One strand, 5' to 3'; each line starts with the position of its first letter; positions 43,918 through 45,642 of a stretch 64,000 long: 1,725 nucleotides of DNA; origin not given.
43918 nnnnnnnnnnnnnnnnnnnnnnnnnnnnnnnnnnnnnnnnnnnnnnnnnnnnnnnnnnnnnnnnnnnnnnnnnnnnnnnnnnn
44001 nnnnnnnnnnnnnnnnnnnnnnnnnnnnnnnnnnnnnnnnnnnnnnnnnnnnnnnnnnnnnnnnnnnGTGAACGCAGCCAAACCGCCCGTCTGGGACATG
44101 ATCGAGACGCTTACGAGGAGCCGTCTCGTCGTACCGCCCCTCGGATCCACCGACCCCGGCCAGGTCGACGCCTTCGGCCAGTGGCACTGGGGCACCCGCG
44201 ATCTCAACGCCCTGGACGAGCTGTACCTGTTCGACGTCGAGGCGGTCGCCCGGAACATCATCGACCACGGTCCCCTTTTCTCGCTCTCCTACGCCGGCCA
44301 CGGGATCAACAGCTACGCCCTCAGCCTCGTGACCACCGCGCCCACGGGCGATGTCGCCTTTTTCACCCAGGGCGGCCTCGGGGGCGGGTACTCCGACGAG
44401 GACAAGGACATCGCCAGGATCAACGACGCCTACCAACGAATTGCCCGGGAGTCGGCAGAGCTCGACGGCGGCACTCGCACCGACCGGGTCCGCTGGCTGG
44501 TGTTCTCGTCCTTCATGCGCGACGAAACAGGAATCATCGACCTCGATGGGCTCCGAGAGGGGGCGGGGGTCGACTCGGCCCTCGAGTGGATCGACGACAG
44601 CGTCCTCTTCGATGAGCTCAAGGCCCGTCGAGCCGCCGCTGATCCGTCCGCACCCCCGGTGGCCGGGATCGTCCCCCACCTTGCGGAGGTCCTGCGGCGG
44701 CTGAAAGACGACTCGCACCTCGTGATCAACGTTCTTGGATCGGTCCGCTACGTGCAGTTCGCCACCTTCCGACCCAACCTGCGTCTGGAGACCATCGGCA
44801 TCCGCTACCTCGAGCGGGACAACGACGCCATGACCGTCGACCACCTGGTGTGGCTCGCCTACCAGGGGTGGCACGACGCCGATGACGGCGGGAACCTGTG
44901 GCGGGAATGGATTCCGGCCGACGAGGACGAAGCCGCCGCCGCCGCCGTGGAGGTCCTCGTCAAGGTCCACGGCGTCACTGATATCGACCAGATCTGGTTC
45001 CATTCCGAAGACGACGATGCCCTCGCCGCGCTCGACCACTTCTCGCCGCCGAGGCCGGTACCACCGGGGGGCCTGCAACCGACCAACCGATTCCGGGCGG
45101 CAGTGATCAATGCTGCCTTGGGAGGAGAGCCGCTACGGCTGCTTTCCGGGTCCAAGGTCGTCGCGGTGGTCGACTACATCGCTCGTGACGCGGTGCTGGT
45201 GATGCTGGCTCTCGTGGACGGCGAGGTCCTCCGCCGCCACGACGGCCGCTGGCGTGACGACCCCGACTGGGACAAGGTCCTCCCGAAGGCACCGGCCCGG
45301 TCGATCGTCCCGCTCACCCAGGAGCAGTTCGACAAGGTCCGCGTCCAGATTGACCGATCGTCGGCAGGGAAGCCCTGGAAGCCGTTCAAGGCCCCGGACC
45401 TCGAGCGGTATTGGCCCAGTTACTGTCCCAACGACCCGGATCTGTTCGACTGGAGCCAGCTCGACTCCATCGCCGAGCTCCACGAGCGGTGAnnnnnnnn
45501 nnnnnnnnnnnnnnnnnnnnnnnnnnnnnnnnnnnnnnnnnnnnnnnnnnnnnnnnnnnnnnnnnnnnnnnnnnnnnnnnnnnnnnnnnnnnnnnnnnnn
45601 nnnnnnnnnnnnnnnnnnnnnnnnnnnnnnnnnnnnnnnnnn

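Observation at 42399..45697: Integrase-less 3.2-kb islet inserted into the 3' half of tRNA-Ile(GAT), bounded by a 60-bp direct repeat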

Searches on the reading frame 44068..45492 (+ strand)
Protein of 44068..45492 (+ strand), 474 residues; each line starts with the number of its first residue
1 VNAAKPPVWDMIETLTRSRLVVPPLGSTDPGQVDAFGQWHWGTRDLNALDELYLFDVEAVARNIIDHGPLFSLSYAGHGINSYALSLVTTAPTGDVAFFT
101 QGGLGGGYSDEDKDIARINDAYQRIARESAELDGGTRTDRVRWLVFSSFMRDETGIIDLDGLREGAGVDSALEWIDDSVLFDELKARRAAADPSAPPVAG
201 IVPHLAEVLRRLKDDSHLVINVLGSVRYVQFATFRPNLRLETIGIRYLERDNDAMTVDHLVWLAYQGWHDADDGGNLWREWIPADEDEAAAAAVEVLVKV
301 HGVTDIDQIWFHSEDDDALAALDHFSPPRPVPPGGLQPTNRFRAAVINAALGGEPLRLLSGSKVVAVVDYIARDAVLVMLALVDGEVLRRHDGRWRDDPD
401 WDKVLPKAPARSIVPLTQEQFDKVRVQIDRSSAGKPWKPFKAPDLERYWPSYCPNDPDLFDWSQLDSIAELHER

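Call 13: search_protein_families(library=phrogs, proteins=[window:44068-45489:+], max_evalue=0.1)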
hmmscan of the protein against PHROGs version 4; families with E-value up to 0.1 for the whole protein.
window:44068-45489:+ (474 aa): 1 family
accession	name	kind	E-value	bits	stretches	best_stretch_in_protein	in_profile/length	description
phrog_2840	-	tail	0.057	11.9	1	220-315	889-982/1264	minor tail protein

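Call 14: search_protein_families(library=ncbifam, proteins=[window:44068-45489:+], max_evalue=0.1)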
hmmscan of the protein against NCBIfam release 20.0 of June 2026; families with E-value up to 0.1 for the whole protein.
window:44068-45489:+ (474 aa): 0 families

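Call 15: search_protein_families(library=pfam, proteins=[window:44068-45489:+], max_evalue=0.1)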
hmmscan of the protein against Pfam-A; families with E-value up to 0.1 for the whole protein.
window:44068-45489:+ (474 aa): 1 family
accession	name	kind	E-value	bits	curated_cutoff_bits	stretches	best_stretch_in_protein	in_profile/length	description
PF22552.1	TY-Chap3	-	8.9e-13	49.4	27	1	204-306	9-114/117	T3SS (YopN, CesT) and YbjN peptide-binding chaperone 3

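Call 16: search_protein_families(library=padloc, proteins=[window:44068-45489:+], max_evalue=0.1)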
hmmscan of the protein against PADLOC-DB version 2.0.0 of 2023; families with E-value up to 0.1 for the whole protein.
window:44068-45489:+ (474 aa): 0 families

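Call 19: find_homologous_proteins(query=window:44068-45489:+)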
Query window:44068-45489:+ (474 aa): 14 proteins with E <= 0.001 among 8000 candidates.
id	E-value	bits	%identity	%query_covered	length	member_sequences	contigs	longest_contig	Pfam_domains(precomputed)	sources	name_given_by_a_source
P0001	0.0e+0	1062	98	100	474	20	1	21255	PF22552.3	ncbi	-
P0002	4.7e-260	881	85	100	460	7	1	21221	PF22552.3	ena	-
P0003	1.1e-227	775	75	99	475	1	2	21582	PF22552.3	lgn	-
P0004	9.3e-214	729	70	100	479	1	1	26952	PF22552.3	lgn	-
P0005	1.2e-168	580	56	100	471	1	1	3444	PF22552.3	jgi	jgi:hypothetical protein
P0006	2.5e-166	572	58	97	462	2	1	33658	PF22552.3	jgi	jgi:hypothetical protein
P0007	2.1e-161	556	57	98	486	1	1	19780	PF22552.3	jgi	jgi:hypothetical protein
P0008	1.8e-139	484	50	98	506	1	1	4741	PF22552.3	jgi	-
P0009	1.1e-130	455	49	98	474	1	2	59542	PF22552.3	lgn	-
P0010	3.2e-126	440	65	68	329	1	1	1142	PF22552.3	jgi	jgi:hypothetical protein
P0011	6.3e-122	426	69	58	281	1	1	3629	PF22552.3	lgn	-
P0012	1.1e-121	425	71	58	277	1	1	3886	PF22552.3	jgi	jgi:hypothetical protein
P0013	1.5e-117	411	58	66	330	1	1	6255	PF22552.3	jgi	-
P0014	3.9e-88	314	55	58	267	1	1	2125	PF22552.3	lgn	-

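Call 20: find_related_loci(query=window:44068-45489:+, collection=viral_contigs, flank=10000)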
Query window:44068-45489:+ (474 aa) in viral_contigs; peptide patterns used: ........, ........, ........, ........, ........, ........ (x = any residue, [..] = any of these).
17 stretches matched a pattern, but none encodes a relative of the query by tblastn (E <= 1e-3).

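Call 21: find_encoding_contigs(protein=P0001, flank=10000, max_places=4)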
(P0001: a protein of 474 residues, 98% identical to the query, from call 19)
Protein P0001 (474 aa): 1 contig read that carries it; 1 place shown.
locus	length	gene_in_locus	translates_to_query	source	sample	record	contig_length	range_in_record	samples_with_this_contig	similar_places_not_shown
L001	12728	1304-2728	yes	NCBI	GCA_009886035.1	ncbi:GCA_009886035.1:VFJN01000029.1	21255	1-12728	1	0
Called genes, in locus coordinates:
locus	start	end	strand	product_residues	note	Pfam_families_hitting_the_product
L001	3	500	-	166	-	?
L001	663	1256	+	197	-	PF00782:DSPc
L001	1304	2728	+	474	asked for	PF22552:TY-Chap3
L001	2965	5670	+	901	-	PF14870:PSII_BNR (weak), PF02012:BNR (faint), PF15902:Sortilin-Vps10 (faint), PF00041:fn3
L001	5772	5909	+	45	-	-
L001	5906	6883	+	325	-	PF03807:F420_oxidored (faint)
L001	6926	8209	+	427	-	PF00067:p450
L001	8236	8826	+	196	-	PF11303:DUF3105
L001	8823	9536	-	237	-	PF11716:MDMPI_N, PF07398:MDMPI_C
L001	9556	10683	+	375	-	PF01544:CorA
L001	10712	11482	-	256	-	PF00459:Inositol_P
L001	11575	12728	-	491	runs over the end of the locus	PF00171:Aldedh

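Call 22: find_encoding_contigs(protein=P0002, flank=10000, max_places=4)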
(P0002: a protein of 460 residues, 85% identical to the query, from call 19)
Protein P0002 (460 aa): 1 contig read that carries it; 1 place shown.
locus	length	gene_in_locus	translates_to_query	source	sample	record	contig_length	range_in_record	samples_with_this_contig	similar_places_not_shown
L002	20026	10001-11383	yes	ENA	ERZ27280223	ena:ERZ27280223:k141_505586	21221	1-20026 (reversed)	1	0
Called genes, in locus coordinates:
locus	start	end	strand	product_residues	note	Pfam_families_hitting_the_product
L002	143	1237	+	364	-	PF00712:DNA_pol3_beta, PF02767:DNA_pol3_beta_2, PF02768:DNA_pol3_beta_3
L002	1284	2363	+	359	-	PF02463:SMC_N, PF13175:AAA_15 (weak), PF13476:AAA_23, PF13304:AAA_21 (faint)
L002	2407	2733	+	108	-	PF05258:DciA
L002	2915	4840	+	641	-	PF02518:HATPase_c, PF00204:DNA_gyraseB, PF01751:Toprim, PF00986:DNA_gyraseB_C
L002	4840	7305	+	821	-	PF00521:DNA_topoisoIV, PF03989:DNA_gyraseA_C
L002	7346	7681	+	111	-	-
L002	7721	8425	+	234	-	PF12089:DUF3566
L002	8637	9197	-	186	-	PF13936:HTH_38 (faint), PF08281:Sigma70_r4_2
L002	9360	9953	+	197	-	PF00782:DSPc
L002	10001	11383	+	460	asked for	PF22552:TY-Chap3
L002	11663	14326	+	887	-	PF14870:PSII_BNR (faint), PF02012:BNR (faint), PF15902:Sortilin-Vps10 (faint), PF00041:fn3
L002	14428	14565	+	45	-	-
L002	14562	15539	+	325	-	PF03807:F420_oxidored (faint)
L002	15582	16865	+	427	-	PF00067:p450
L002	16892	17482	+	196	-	PF11303:DUF3105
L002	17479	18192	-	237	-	PF11716:MDMPI_N, PF07398:MDMPI_C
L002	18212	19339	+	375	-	PF01544:CorA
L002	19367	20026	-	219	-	?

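Call 23: find_encoding_contigs(protein=P0003, flank=10000, max_places=4)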
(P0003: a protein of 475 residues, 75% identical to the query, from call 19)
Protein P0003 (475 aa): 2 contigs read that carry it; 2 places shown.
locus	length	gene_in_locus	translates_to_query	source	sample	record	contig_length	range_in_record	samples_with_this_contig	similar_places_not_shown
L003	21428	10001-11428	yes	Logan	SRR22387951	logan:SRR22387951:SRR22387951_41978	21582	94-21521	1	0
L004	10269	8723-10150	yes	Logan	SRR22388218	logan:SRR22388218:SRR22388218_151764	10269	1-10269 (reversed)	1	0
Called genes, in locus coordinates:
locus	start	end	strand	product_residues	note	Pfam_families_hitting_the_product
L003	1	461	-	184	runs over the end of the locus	?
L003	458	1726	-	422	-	PF12846:AAA_10 (faint)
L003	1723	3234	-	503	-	-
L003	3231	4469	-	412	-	PF19590:TrbL_3 (weak)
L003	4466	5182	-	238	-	PF26526:DUF8175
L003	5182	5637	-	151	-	-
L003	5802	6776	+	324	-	PF00877:NLPC_P60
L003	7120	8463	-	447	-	PF04326:SLFN_AlbA_2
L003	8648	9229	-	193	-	PF08281:Sigma70_r4_2, PF04545:Sigma70_r4 (faint)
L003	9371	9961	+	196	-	PF00782:DSPc (weak)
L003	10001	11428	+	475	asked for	PF22552:TY-Chap3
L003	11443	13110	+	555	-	-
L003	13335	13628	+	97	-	-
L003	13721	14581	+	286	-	-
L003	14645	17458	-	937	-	-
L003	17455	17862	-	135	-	PF13400:Tad (weak)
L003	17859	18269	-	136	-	PF07811:TadE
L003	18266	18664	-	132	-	PF07811:TadE, PF13400:Tad (weak)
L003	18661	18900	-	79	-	-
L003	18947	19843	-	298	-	PF00482:T2SSF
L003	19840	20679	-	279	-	-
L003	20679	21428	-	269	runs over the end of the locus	?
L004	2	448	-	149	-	?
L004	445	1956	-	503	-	-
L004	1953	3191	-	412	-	PF19590:TrbL_3 (weak)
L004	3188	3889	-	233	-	PF26526:DUF8175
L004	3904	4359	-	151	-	-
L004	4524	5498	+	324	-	PF00877:NLPC_P60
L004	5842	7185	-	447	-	PF04326:SLFN_AlbA_2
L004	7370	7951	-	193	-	PF08281:Sigma70_r4_2, PF04545:Sigma70_r4 (faint)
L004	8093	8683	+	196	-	PF00782:DSPc (weak)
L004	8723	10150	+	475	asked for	PF22552:TY-Chap3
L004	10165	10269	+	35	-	?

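Call 24: find_encoding_contigs(protein=P0004, flank=10000, max_places=4)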
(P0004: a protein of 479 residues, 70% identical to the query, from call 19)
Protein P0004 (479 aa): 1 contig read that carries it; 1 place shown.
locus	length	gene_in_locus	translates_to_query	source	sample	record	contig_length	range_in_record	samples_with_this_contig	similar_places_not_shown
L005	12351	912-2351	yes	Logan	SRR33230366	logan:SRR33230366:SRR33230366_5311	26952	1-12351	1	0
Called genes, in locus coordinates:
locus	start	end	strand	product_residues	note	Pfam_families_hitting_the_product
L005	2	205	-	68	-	?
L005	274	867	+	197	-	PF00782:DSPc (weak)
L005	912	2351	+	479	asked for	PF22552:TY-Chap3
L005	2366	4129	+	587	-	-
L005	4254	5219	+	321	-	-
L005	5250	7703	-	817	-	PF26125:AcrVA2-like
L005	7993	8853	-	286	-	-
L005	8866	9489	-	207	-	PF13532:2OG-FeII_Oxy_2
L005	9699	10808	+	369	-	-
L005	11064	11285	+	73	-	-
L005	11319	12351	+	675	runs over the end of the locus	-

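Call 25: find_encoding_contigs(protein=P0006, flank=10000, max_places=4)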
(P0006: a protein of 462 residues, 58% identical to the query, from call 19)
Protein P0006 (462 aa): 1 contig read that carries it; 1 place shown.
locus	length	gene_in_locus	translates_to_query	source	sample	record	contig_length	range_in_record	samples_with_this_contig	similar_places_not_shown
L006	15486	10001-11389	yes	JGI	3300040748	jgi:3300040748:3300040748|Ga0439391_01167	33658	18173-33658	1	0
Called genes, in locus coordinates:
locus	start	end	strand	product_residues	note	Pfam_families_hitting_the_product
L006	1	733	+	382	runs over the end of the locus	PF07730:HisKA_3, PF02518:HATPase_c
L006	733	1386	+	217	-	PF00072:Response_reg, PF00196:GerE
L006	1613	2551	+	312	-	PF01925:TauE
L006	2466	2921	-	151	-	PF02082:Rrf2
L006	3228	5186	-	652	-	PF27249:MJ0330_N (weak)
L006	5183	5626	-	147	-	-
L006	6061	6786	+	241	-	-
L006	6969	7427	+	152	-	-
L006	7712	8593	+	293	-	-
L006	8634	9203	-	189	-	PF08281:Sigma70_r4_2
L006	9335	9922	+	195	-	PF00782:DSPc (weak)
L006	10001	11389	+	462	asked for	PF22552:TY-Chap3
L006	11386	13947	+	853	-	-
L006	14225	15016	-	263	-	-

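Call 26: find_encoding_contigs(protein=P0009, flank=10000, max_places=4)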
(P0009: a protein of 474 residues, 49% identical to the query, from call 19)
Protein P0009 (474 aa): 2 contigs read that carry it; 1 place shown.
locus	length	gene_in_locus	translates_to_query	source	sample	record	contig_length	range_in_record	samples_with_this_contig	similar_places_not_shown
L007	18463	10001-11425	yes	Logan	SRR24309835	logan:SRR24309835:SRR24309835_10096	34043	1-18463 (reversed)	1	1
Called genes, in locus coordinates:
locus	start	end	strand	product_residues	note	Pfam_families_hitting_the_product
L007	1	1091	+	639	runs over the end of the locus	-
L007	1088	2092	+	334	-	-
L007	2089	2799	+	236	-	PF19866:DUF6339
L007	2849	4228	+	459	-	PF00145:DNA_methylase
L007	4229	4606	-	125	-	PF03852:Vsr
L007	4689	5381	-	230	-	-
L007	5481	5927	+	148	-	PF12844:HTH_19 (weak), PF13560:HTH_31, PF01381:HTH_3, PF13443:HTH_26 (weak)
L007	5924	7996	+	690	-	PF00270:DEAD, PF04851:ResIII, PF18766:SWI2_SNF2 (weak), PF00271:Helicase_C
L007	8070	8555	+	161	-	-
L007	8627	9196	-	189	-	PF08281:Sigma70_r4_2, PF04545:Sigma70_r4 (weak), PF13936:HTH_38 (faint)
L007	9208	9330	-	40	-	-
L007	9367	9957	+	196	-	PF00782:DSPc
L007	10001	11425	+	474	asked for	PF22552:TY-Chap3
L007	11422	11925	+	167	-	PF01661:Macro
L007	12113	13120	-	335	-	PF20796:PDDEXK_13, PF22558:REase-ARP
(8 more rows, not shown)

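Call 27: find_encoding_contigs(protein=P0007, flank=10000, max_places=4)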
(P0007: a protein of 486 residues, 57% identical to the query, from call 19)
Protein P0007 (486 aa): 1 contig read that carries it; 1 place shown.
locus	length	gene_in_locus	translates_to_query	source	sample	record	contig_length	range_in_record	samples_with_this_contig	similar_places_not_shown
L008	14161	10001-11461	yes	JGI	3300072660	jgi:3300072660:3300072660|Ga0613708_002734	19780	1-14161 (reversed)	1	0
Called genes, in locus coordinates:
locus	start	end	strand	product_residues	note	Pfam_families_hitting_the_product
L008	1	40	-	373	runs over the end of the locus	PF12705:PDDEXK_1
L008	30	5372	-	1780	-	PF00270:DEAD, PF27116:YjiV_N, PF00271:Helicase_C (weak)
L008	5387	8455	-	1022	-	-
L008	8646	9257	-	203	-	PF08281:Sigma70_r4_2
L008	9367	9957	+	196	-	PF00782:DSPc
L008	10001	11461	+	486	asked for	PF22552:TY-Chap3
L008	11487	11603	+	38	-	-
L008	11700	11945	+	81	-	-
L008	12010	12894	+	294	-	PF00565:SNase, PF00932:LTD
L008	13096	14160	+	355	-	?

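Call 57: find_encoding_contigs(protein=window:44068-45492:+, flank=10000, max_places=6)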
Protein window:44068-45492:+ (474 aa): no gene with exactly this product is on record in the collection.

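Call 62: search_solved_structures(query=A2, max_evalue=1)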
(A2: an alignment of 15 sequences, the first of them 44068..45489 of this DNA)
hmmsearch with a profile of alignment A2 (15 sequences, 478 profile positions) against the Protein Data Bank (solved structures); distinct sequences matched with E-value up to 1: 0.

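Call 64: predict_structure(alignment_id=A2)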
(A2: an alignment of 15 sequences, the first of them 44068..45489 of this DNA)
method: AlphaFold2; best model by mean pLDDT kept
length: 474 residues; sequences in the alignment: 15
mean_pLDDT: 66.0   pTM: 0.40
mean pLDDT of the five models: 66.0, 65.2, 62.9, 62.3, 59.9
residues with pLDDT >= 90: 14; 70-90: 207; 50-70: 158; < 50: 95
segments of 3 or more residues with pLDDT < 50: 1-5, 22-43, 225-227, 234-236, 244-255, 265-281, 328-339, 342-355, 472-474
pLDDT, mean of each block of 10 residues (from residue 1): 44 58 45 46 50 72 79 63 71 78 68 69 68 62 85 88 85 88 81 65 83 70 53 52 46 47 47 37 65 67 70 76 57 39 44 52 79 76 83 84 81 80 81 77 68 63 67 42
secondary structure, 60 per line:
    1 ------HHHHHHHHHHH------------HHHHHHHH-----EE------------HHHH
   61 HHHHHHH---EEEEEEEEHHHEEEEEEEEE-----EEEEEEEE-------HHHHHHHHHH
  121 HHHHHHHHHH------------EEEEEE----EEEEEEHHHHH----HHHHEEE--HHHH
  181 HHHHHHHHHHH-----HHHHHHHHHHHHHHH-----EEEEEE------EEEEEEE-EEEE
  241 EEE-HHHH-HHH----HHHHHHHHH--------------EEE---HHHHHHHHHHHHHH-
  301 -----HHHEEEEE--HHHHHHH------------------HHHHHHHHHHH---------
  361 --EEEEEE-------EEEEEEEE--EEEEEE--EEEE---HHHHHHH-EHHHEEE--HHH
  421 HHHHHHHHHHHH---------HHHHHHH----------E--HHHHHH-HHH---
elements in order: H7-17 H30-37 H57-67 E71-78 E82-90 E96-103 H111-130 E143-148 E153-158 H159-163 H168-171 E172-174 H177-191 H197-211 E217-222 E229-235 E237-243 H245-248 H257-265 E280-282 H286-299 E309-313 H316-322 H341-351 E363-368 E376-383 E386-391 E394-397 H401-407 E413-415 H418-432 H442-448 H462-467

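Call 67: search_protein_representatives(alignment_id=A2)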
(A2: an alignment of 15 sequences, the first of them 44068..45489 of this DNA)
Query: 15 sequences, 478 profile positions. Proteins with E-value up to 0.001 (for the whole library): 298; up to 1e-10: 97; up to 1e-30: 10. The best 150 are listed.
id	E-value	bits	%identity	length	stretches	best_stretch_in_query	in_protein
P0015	1.2e-278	941.2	-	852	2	1-473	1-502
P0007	8.2e-240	813.1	-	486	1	1-472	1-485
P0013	2.7e-175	600.3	-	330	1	1-328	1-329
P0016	1.9e-158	544.7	-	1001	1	1-475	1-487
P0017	5.9e-68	246.4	-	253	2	198-332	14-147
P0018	7.5e-64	232.8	-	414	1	189-328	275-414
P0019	1.7e-61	225.1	-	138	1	353-478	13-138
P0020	1.1e-47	179.5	-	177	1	12-188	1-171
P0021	1.2e-38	149.7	-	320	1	8-191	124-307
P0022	1.0e-33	133.5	-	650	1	11-192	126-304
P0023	6.9e-30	120.8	-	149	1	197-320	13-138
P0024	8.1e-30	120.6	-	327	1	9-171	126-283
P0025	1.5e-29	119.7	-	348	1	11-182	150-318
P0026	1.9e-29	119.4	-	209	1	9-176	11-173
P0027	6.3e-29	117.7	-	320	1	12-177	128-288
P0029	3.4e-28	115.2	-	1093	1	16-186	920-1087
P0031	8.8e-28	113.9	-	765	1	15-173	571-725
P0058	1.5e-20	90.1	-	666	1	312-452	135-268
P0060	7.2e-20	87.8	-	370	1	310-452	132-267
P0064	8.8e-18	80.9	-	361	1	357-454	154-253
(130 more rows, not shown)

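Call 68: search_protein_families(library=pfam, proteins=[P0015, P0016, P0021, P0022, P0029, P0031, P0026, P0058, P0060, P0064], max_evalue=0.001)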
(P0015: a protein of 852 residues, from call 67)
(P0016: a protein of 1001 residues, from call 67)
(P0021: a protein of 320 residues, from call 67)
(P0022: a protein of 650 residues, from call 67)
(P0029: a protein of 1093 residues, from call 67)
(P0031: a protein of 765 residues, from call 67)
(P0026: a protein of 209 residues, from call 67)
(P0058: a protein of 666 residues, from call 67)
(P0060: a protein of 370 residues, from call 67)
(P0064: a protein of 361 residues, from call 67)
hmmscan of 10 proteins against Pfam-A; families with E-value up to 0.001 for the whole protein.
P0015 (852 aa): 1 family
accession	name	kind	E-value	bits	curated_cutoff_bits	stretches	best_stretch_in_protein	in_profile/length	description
PF22552.1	TY-Chap3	-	8.4e-22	78.5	27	2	218-325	5-115/117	T3SS (YopN, CesT) and YbjN peptide-binding chaperone 3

P0016 (1001 aa): 4 families
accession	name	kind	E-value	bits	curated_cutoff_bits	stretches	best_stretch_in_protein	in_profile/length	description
PF01816.23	LRV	-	2.6e-47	156.4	21.6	2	676-699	2-25/26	Leucine rich repeat variant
PF25591.1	LRV_2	-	9e-27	93.3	27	2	655-703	6-53/61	Leucine Rich Repeat Variant domain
PF02985.28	HEAT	-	5.7e-12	45.1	23.5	0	900-917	5-22/31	HEAT repeat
PF22552.1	TY-Chap3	-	3.5e-10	41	27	1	240-343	9-115/117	T3SS (YopN, CesT) and YbjN peptide-binding chaperone 3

P0021 (320 aa): 0 families

P0022 (650 aa): 0 families

P0029 (1093 aa): 1 family
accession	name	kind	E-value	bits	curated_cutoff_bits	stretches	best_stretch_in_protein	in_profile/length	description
PF22552.1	TY-Chap3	-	2.4e-17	64.2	27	1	641-751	2-112/117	T3SS (YopN, CesT) and YbjN peptide-binding chaperone 3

P0031 (765 aa): 0 families

P0026 (209 aa): 0 families

P0058 (666 aa): 0 families

P0060 (370 aa): 0 families

P0064 (361 aa): 0 families
